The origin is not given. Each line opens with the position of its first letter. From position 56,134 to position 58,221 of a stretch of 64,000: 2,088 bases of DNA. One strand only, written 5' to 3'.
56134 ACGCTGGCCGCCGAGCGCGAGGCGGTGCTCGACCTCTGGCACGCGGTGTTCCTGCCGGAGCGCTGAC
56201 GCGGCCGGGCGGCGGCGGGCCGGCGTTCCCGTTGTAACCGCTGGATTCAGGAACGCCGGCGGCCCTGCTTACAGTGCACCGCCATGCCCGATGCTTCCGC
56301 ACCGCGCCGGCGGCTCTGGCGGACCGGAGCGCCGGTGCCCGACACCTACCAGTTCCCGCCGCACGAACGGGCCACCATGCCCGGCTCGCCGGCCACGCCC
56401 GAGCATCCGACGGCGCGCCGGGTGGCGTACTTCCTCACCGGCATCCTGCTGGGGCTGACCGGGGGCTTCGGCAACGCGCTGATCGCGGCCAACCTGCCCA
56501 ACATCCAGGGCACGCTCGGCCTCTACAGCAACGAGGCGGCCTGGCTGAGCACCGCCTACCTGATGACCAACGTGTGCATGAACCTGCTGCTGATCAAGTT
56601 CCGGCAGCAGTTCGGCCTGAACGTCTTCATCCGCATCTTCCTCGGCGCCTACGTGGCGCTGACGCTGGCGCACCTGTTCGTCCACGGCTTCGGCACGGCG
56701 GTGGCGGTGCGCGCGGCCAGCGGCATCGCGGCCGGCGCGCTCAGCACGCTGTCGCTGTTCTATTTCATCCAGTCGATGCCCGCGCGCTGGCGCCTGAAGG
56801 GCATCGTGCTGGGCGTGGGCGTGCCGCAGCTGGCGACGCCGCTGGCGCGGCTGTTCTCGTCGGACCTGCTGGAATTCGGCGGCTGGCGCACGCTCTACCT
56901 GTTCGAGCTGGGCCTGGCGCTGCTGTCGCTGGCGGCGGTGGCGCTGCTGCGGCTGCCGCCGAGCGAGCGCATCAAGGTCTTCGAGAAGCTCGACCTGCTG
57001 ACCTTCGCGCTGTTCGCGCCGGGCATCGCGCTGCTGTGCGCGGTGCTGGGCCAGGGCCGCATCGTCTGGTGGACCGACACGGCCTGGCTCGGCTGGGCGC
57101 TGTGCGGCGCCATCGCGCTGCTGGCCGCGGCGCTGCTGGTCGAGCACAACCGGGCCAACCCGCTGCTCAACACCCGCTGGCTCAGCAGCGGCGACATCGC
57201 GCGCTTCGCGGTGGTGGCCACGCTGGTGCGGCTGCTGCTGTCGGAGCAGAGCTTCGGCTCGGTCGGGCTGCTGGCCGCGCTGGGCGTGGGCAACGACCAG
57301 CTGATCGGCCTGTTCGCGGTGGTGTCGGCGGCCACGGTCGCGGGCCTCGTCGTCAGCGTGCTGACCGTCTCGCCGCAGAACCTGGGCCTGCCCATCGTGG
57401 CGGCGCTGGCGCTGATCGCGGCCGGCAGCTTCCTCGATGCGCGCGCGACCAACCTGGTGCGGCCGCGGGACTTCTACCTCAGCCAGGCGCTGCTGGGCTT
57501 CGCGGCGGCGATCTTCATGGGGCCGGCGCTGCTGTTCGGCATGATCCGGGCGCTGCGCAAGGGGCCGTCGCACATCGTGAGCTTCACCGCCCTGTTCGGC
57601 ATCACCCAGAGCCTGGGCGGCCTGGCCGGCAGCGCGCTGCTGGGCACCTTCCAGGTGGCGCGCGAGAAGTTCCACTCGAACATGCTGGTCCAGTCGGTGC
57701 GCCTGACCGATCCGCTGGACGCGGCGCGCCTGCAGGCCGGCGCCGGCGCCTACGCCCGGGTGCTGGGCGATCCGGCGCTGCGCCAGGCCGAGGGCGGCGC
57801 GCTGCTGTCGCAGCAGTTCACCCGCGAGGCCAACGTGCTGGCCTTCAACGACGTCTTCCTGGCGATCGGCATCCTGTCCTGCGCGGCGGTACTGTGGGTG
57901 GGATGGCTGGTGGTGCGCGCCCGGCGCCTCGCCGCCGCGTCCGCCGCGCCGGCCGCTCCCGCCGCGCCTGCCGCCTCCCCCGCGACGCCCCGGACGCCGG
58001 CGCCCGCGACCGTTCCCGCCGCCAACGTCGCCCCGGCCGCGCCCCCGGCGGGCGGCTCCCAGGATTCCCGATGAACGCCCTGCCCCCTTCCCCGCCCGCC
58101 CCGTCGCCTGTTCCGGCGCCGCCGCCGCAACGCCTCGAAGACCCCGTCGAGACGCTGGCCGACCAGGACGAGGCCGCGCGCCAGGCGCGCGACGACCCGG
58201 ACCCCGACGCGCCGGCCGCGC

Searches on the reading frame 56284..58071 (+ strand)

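Call 88: search_protein_families(library=pfam, proteins=[window:56284-58071:+], max_evalue=0.00001)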
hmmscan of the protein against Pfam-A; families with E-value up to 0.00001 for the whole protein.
window:56284-58071:+ (596 aa): 1 family
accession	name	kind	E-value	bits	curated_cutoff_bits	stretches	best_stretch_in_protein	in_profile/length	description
PF07690.21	MFS_1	-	9.9e-09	35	33.4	1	55-449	3-346/347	Major Facilitator Superfamily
